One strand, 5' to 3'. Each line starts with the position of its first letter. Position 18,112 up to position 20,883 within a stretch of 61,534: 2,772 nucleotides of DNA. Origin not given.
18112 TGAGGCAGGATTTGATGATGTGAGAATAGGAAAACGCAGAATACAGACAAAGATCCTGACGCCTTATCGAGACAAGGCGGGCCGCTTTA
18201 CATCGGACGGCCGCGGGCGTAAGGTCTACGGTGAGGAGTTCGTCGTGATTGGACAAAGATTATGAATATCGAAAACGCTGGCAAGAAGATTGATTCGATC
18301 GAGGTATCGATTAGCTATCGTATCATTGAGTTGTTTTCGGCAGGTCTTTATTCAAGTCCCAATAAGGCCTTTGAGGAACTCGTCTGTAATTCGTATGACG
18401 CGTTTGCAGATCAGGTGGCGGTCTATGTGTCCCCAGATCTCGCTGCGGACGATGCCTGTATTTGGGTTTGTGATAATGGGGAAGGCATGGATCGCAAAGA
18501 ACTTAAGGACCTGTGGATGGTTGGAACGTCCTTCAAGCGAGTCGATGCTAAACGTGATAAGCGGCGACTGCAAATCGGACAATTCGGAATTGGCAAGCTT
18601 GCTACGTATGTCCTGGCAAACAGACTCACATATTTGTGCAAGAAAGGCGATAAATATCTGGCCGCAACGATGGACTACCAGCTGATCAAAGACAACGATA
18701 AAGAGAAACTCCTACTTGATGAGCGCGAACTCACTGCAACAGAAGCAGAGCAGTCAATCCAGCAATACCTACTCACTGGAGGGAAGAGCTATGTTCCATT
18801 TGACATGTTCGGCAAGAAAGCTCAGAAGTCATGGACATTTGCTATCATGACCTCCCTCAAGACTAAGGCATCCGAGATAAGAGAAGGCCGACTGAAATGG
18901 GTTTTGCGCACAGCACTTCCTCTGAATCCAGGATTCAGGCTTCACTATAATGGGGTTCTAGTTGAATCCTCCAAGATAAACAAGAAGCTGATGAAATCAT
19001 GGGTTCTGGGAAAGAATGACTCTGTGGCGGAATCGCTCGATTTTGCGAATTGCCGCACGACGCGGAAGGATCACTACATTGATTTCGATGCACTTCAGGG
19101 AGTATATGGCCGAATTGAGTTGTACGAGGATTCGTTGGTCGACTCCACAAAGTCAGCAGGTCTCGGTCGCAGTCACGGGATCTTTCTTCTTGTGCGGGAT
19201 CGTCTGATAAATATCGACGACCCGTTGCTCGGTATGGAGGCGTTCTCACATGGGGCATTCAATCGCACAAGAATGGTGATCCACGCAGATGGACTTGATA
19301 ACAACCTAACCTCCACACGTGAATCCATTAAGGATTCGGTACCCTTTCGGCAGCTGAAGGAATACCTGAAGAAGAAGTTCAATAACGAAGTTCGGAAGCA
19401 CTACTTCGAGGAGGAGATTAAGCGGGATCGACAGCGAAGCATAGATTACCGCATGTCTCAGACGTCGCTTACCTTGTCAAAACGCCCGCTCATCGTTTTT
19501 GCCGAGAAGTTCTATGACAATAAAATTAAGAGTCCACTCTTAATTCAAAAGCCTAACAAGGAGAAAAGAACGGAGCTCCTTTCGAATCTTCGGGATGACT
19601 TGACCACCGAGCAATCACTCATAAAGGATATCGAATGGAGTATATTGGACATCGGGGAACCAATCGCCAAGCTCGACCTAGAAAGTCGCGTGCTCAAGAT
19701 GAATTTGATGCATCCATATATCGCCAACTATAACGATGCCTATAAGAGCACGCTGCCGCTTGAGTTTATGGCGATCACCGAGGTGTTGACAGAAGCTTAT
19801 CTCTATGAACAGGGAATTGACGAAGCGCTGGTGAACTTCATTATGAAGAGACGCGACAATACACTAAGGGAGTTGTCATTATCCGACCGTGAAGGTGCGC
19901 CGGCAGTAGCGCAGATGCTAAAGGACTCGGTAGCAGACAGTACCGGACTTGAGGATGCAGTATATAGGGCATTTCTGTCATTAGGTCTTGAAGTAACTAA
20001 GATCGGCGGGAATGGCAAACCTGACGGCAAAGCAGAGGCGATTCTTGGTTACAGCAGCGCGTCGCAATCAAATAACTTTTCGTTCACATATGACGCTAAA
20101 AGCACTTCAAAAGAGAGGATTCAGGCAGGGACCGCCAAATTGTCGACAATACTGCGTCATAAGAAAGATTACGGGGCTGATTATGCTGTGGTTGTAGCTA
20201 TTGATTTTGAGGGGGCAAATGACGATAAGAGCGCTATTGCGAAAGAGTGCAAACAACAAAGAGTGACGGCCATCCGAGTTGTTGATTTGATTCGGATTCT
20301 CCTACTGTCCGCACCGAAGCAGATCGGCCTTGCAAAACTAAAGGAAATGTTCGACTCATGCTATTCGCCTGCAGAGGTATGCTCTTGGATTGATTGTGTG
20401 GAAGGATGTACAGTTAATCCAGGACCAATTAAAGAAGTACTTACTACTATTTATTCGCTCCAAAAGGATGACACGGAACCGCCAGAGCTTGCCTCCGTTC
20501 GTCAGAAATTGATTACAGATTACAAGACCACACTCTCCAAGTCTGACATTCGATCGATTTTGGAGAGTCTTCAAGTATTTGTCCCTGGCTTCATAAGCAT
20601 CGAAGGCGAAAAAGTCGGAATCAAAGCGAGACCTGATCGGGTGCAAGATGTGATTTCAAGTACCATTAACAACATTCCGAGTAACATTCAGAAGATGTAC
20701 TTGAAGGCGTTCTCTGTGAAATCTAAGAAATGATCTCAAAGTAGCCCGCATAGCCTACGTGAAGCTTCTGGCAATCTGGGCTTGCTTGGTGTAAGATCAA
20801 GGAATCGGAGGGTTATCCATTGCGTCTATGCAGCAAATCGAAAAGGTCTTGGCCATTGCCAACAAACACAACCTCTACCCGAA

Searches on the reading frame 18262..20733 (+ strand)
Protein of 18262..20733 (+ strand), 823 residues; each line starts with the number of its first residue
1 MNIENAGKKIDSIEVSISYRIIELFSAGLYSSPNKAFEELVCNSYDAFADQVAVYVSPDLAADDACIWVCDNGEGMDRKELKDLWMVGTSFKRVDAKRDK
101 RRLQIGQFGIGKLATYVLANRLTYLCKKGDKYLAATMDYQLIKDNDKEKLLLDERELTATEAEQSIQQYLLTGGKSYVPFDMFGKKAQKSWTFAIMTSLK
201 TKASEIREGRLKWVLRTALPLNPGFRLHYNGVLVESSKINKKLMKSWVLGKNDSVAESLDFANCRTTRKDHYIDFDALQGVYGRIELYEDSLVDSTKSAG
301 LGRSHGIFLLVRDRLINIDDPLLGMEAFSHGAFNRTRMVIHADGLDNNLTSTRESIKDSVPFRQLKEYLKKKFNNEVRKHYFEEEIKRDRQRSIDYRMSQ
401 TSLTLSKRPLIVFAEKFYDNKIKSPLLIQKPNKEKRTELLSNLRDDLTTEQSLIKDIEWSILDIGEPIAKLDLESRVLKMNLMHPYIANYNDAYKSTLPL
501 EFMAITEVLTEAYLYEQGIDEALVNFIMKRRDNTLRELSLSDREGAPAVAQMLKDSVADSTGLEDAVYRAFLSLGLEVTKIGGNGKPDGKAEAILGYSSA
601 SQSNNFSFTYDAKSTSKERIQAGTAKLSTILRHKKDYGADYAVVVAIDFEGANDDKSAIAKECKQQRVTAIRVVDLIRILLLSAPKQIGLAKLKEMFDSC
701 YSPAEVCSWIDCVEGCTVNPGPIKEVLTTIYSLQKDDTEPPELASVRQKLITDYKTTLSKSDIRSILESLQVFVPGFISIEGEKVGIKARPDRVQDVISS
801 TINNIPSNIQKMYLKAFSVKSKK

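Call 59: search_protein_families(library=padloc, proteins=[window:18262-20733:+], max_evalue=0.00001)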
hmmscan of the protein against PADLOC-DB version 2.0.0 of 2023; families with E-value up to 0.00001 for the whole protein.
window:18262-20733:+ (823 aa): 2 families
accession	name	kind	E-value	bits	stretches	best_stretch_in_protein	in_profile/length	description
PDLC03419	REase_II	-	3.4e-07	27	1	22-127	14-120/695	Type II restriction enzyme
PDLC03485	REase_II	-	6.3e-07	26.2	1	13-129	6-118/611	Type II restriction enzyme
